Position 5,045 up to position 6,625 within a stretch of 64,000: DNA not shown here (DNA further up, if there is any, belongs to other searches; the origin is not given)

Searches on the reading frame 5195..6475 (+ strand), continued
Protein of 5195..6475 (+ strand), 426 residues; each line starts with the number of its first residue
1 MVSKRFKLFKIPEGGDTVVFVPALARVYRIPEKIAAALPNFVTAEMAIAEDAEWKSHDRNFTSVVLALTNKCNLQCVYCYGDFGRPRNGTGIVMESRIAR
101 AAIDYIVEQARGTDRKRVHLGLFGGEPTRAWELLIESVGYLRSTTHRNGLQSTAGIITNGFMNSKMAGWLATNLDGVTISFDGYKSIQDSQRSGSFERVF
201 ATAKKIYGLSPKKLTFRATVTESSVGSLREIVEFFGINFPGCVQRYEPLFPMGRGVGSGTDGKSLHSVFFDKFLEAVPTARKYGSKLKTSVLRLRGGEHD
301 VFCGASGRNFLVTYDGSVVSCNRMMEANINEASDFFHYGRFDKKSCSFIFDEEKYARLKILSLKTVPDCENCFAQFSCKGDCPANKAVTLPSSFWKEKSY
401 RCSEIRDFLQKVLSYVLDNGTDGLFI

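Call 63: fold_search(model_id=the predicted structure, library=pdb)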
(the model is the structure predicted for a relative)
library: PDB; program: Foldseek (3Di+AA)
matches with E <= 10: 1430; with E <= 0.001: 77
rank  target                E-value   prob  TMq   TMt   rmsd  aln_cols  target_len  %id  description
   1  5why_A                1.5e-19  1.00  0.73  0.75   8.6       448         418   18  Structural Insights into Thioether Bond Formation in the Biosynthesis of Sactipeptides (released 2017-07-26)
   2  5why_B                3.4e-19  1.00  0.72  0.73   9.2       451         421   16  Structural Insights into Thioether Bond Formation in the Biosynthesis of Sactipeptides (released 2017-07-26)
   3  5wgg_A                2.2e-18  1.00  0.71  0.69   5.1       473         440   17  Structural Insights into Thioether Bond Formation in the Biosynthesis of Sactipeptides (released 2017-07-26)
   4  4k37_A                1.4e-14  1.00  0.65  0.75   4.5       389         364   20  Native anSMEcpe with bound AdoMet (released 2013-05-08)
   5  4k36_A                2.5e-14  1.00  0.64  0.71   4.6       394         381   19  His6 tagged anSMEcpe with bound AdoMet (released 2013-05-08)
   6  4k37_B                3.0e-14  1.00  0.62  0.71   5.0       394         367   20  Native anSMEcpe with bound AdoMet (released 2013-05-08)
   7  4k38_A                1.0e-13  1.00  0.63  0.72   4.9       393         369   19  Native anSMEcpe with bound AdoMet and Kp18Cys peptide (released 2013-05-08)
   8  4k39_A                1.4e-13  1.00  0.63  0.73   4.6       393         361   19  Native anSMEcpe with bound AdoMet and Cp18Cys peptide (released 2013-05-08)
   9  4k36_B                1.6e-13  1.00  0.62  0.71   5.0       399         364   20  His6 tagged anSMEcpe with bound AdoMet (released 2013-05-08)
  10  9gmc_A                3.4e-13  1.00  0.64  0.72   4.6       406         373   18  Crystal structure of the complex formed between the radical SAM protein ChlB and the R3A mutant of ChlA (released 2025-06-25)
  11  8vpo                  3.4e-13  1.00  0.66  0.64   6.1       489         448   13  X-Ray Crystal Structure of TigE from Paramaledivibacter caminithermalis (released 2024-02-07)
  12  9gm3_C                4.1e-13  1.00  0.63  0.71   5.0       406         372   18  Crystal structure of the complex formed between the radical SAM protein ChlB and the leader region of its precursor su (released 2025-06-25)
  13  9gm3_A                4.1e-13  1.00  0.61  0.69   5.3       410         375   17  Crystal structure of the complex formed between the radical SAM protein ChlB and the leader region of its precursor su (released 2025-06-25)
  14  4k39_B                4.8e-13  1.00  0.63  0.74   4.7       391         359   19  Native anSMEcpe with bound AdoMet and Cp18Cys peptide (released 2013-05-08)
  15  4k38_B                6.4e-13  1.00  0.64  0.74   4.6       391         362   19  Native anSMEcpe with bound AdoMet and Kp18Cys peptide (released 2013-05-08)
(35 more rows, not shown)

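Call 76: search_solved_structures(query=A1, max_evalue=0.000001, show_alignments=3)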
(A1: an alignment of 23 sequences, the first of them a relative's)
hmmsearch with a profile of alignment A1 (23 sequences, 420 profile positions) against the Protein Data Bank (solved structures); distinct sequences matched with E-value up to 0.000001: 6.
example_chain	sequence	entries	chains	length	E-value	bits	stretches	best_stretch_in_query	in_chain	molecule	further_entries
5wgg_A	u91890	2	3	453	2.1e-38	135.3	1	58-383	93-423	Radical SAM domain protein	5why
4k37_A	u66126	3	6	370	9.9e-25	90.3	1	71-411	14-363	Anaerobic sulfatase-maturating enzyme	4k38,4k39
4k36_A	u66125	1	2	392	1.3e-24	89.9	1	71-412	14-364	Anaerobic sulfatase-maturating enzyme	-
8vpo_A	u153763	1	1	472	4.8e-15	58.3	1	42-234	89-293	Radical SAM core domain-containing protein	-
9gm3_A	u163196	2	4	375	1.1e-14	57.1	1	68-191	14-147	ChlB radical SAM domain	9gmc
6efn_A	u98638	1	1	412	2e-08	36.5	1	53-233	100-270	Sporulation killing factor maturation protein SkfB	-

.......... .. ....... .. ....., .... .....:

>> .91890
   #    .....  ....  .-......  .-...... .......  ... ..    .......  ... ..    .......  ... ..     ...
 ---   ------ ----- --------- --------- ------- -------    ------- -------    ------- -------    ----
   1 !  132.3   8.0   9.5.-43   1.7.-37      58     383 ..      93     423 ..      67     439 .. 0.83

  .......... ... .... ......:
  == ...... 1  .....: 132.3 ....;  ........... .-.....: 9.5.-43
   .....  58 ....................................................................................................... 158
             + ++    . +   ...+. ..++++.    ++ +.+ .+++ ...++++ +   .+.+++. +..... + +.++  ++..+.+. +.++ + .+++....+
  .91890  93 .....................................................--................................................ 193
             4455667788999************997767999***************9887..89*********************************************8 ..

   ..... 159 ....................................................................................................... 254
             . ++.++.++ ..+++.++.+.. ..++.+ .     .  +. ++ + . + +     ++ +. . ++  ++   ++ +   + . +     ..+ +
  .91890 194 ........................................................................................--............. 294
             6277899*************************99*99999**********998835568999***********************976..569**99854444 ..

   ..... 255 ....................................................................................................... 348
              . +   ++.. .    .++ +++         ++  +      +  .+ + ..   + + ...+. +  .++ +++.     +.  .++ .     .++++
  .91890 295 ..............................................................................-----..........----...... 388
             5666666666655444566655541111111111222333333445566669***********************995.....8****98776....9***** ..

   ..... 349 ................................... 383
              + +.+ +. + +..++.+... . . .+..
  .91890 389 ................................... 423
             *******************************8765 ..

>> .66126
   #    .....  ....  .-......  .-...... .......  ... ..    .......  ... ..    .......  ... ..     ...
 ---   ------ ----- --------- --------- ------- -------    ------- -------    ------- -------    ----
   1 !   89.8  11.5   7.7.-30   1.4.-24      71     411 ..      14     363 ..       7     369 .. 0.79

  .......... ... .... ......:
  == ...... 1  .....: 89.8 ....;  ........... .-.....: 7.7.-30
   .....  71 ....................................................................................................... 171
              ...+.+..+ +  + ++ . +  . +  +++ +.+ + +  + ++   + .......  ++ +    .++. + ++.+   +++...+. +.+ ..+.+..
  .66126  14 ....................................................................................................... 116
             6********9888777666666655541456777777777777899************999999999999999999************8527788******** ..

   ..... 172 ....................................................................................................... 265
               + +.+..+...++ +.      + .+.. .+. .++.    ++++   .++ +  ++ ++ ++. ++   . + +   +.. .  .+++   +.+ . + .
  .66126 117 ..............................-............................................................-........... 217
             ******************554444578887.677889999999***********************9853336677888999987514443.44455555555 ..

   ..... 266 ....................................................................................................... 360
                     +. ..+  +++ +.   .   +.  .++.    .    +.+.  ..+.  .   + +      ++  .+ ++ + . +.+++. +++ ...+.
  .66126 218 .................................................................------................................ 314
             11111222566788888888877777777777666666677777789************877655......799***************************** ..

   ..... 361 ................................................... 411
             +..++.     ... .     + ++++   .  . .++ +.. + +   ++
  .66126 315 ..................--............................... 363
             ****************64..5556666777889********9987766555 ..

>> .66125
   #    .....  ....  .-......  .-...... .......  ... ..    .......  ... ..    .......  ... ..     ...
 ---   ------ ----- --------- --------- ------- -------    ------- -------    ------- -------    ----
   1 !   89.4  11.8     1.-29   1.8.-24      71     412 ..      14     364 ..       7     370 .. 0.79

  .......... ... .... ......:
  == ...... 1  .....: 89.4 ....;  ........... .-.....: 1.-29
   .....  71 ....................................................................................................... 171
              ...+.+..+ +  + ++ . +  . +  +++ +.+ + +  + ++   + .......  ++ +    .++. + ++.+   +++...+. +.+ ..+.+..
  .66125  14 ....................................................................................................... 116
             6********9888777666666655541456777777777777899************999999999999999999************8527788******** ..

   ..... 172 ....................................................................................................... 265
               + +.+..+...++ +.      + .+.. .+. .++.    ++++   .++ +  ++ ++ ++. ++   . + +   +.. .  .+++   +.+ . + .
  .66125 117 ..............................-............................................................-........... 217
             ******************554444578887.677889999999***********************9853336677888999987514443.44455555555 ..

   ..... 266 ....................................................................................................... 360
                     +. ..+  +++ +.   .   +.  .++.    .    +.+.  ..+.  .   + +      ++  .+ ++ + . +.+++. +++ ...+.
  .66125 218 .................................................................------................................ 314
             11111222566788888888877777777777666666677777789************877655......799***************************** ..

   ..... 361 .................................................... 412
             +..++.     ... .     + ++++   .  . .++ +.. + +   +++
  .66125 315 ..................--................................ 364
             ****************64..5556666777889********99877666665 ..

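Call 80: search_protein_families(library=ncbifam, proteins=[L007:5001-6131:+, L012:5001-6086:+, L047:5001-6071:+, L096:1160-2230:+, L006:5001-6209:+, L013:5001-6116:+], max_evalue=1e-20)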
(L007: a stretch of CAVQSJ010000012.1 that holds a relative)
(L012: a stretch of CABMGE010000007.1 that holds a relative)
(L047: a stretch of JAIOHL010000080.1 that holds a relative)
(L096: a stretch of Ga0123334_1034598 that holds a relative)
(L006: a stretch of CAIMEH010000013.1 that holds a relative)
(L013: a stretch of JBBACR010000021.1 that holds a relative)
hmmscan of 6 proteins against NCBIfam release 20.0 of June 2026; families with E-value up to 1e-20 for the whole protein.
L007:5001-6131:+ (377 aa): 8 families
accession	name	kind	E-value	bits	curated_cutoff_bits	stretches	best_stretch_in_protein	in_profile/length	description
NF047865.1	rSAM_PapB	equivalog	1.6e-33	116.3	340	1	18-337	5-318/330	PapB family radical SAM/SPASM ranthipeptide maturase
TIGR04064.1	rSAM_nif11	equivalog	1.3e-30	106.5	518.7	1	17-161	79-223/459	nif11-like peptide radical SAM maturase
TIGR03974.1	rSAM_six_Cys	equivalog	6.3e-29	101.1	425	1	24-206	105-287/451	thioether cross-link-forming SCIFF peptide maturase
NF041298.1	rSAM_mat_DynA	equivalog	1.8e-26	93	450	1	21-211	6-192/356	dynobactin maturation radical SAM/SPASM protein DynA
TIGR03906.1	quino_hemo_SAM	equivalog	1.5e-25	89.8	453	1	20-191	98-271/467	quinohemoprotein amine dehydrogenase maturation protein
TIGR04068.1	rSAM_ocin_clost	equivalog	3.2e-23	82.4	500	1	18-166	86-236/462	Cys-rich peptide radical SAM maturase CcpM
NF040492.1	not_ScfB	exception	1.5e-21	76.8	855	1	24-338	103-418/450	ScfB-related radical SAM/SPASM orphan maturase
TIGR04280.1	geopep_mat_rSAM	hypoth_equivalog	8.5e-21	74.4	400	0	18-160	86-228/428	geopeptide radical SAM maturase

L012:5001-6086:+ (362 aa): 12 families
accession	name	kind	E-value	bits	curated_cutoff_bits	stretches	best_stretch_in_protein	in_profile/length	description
NF047865.1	rSAM_PapB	equivalog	2.5e-37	128.8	340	1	15-346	4-328/330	PapB family radical SAM/SPASM ranthipeptide maturase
TIGR04064.1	rSAM_nif11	equivalog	7.2e-34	117.3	518.7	1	15-160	79-222/459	nif11-like peptide radical SAM maturase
TIGR03974.1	rSAM_six_Cys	equivalog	3.9e-33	115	425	1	21-358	104-439/451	thioether cross-link-forming SCIFF peptide maturase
TIGR04068.1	rSAM_ocin_clost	equivalog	3.9e-31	108.4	500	1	6-199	76-271/462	Cys-rich peptide radical SAM maturase CcpM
NF038107.1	rSAM_NF038107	equivalog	2.1e-29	102.6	600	1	7-341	78-407/444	Cys-every-fifth radical SAM/SPASM peptide maturase CefB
NF041298.1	rSAM_mat_DynA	equivalog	1.5e-28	99.8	450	1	18-208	5-190/356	dynobactin maturation radical SAM/SPASM protein DynA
NF040492.1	not_ScfB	exception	3e-26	92.3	855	1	22-343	103-424/450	ScfB-related radical SAM/SPASM orphan maturase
TIGR03978.1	rSAM_paired_1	equivalog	3.3e-25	88.8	370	1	11-360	80-443/466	His-Xaa-Ser system radical SAM maturase HxsB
TIGR03942.1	sulfatase_rSAM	equivalog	6.8e-25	87.9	349.45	1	22-348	9-338/363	anaerobic sulfatase maturase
TIGR04163.1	rSAM_cobopep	equivalog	3e-21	75.7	375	0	13-356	63-407/428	peptide-modifying radical SAM enzyme CbpB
NF038170.1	lachnocin_rSAM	equivalog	4.3e-21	75.3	550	0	16-330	78-391/440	lachnocin radical SAM maturase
TIGR04115.1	rSAM_Cxxx_rpt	equivalog_domain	8.2e-21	74.9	350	0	16-339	4-330/359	radical SAM peptide maturase, CXXX-repeat target family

L047:5001-6071:+ (357 aa): 12 families
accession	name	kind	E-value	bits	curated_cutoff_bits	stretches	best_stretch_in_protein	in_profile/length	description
TIGR03974.1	rSAM_six_Cys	equivalog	9.8e-35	120.3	425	1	8-345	104-440/451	thioether cross-link-forming SCIFF peptide maturase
NF047865.1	rSAM_PapB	equivalog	1e-32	113.7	340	1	2-329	4-324/330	PapB family radical SAM/SPASM ranthipeptide maturase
TIGR04064.1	rSAM_nif11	equivalog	2e-32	112.5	518.7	1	2-170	79-246/459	nif11-like peptide radical SAM maturase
NF038107.1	rSAM_NF038107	equivalog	2.7e-30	105.5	600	1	3-355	87-431/444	Cys-every-fifth radical SAM/SPASM peptide maturase CefB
NF040492.1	not_ScfB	exception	6.2e-28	97.9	855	0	8-167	102-264/450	ScfB-related radical SAM/SPASM orphan maturase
TIGR03978.1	rSAM_paired_1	equivalog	9.5e-27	93.9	370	1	6-178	88-259/466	His-Xaa-Ser system radical SAM maturase HxsB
NF041298.1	rSAM_mat_DynA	equivalog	1.1e-24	87.1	450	1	6-326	6-326/356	dynobactin maturation radical SAM/SPASM protein DynA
TIGR04068.1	rSAM_ocin_clost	equivalog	1.5e-24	86.7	500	1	4-162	87-250/462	Cys-rich peptide radical SAM maturase CcpM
TIGR04463.1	rSAM_vs_C_rich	equivalog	1.8e-23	83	525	1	4-330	85-403/438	TIGR04463 family radical SAM/SPASM RiPP maturase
TIGR03942.1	sulfatase_rSAM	equivalog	1.8e-21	76.7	349.45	1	9-338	9-341/363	anaerobic sulfatase maturase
TIGR03906.1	quino_hemo_SAM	equivalog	2.3e-21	76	453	0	8-329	101-422/467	quinohemoprotein amine dehydrogenase maturation protein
TIGR04280.1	geopep_mat_rSAM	hypoth_equivalog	7.6e-21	74.6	400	0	8-194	91-278/428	geopeptide radical SAM maturase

L096:1160-2230:+ (357 aa): 10 families
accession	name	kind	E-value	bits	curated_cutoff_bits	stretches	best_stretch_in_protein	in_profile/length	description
NF047865.1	rSAM_PapB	equivalog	5.9e-37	127.6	340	1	4-325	5-317/330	PapB family radical SAM/SPASM ranthipeptide maturase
TIGR04064.1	rSAM_nif11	equivalog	3.8e-27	95.1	518.7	1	3-161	79-236/459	nif11-like peptide radical SAM maturase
NF041298.1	rSAM_mat_DynA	equivalog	6.2e-27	94.5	450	1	9-219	8-212/356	dynobactin maturation radical SAM/SPASM protein DynA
TIGR03974.1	rSAM_six_Cys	equivalog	1.4e-25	90.1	425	1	5-350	100-442/451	thioether cross-link-forming SCIFF peptide maturase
TIGR03942.1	sulfatase_rSAM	equivalog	2.2e-24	86.2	349.45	1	9-331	8-331/363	anaerobic sulfatase maturase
TIGR03906.1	quino_hemo_SAM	equivalog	3.3e-23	82.1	453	1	4-325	96-415/467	quinohemoprotein amine dehydrogenase maturation protein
NF040492.1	not_ScfB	exception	7.8e-23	81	855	1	4-329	97-420/450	ScfB-related radical SAM/SPASM orphan maturase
TIGR03978.1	rSAM_paired_1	equivalog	8.2e-23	80.9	370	1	7-221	88-298/466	His-Xaa-Ser system radical SAM maturase HxsB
TIGR04463.1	rSAM_vs_C_rich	equivalog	7.2e-22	77.7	525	1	6-338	86-408/438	TIGR04463 family radical SAM/SPASM RiPP maturase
NF038107.1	rSAM_NF038107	equivalog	3.8e-21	75.4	600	1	5-335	88-411/444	Cys-every-fifth radical SAM/SPASM peptide maturase CefB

L006:5001-6209:+ (403 aa): 6 families
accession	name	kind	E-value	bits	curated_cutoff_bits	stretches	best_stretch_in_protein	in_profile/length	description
NF047865.1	rSAM_PapB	equivalog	2.8e-30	105.7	340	1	51-375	3-325/330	PapB family radical SAM/SPASM ranthipeptide maturase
TIGR03974.1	rSAM_six_Cys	equivalog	5e-25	88.3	425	0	50-227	96-278/451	thioether cross-link-forming SCIFF peptide maturase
TIGR04064.1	rSAM_nif11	equivalog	3.9e-24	85.2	518.7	0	48-181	75-207/459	nif11-like peptide radical SAM maturase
TIGR03978.1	rSAM_paired_1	equivalog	3.3e-23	82.2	370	0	55-246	87-279/466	His-Xaa-Ser system radical SAM maturase HxsB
TIGR03906.1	quino_hemo_SAM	equivalog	3.6e-23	81.9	453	0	41-209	85-257/467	quinohemoprotein amine dehydrogenase maturation protein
NF040492.1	not_ScfB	exception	1.1e-21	77.3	855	0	54-237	98-285/450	ScfB-related radical SAM/SPASM orphan maturase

L013:5001-6116:+ (372 aa): 7 families
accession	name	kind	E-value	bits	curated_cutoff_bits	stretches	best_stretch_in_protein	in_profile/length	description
TIGR03974.1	rSAM_six_Cys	equivalog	2.5e-32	112.3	425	1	22-359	104-438/451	thioether cross-link-forming SCIFF peptide maturase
NF047865.1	rSAM_PapB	equivalog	9e-31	107.3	340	1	22-347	10-327/330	PapB family radical SAM/SPASM ranthipeptide maturase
NF040492.1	not_ScfB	exception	4e-28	98.5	855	0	22-192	102-273/450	ScfB-related radical SAM/SPASM orphan maturase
TIGR03978.1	rSAM_paired_1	equivalog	1.3e-25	90.2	370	1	17-370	85-451/466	His-Xaa-Ser system radical SAM maturase HxsB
TIGR04064.1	rSAM_nif11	equivalog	5.8e-25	87.9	518.7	0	7-162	69-222/459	nif11-like peptide radical SAM maturase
NF038107.1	rSAM_NF038107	equivalog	3.4e-23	82.1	600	1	17-350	87-413/444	Cys-every-fifth radical SAM/SPASM peptide maturase CefB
NF041298.1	rSAM_mat_DynA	equivalog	1e-22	80.7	450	1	18-347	4-332/356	dynobactin maturation radical SAM/SPASM protein DynA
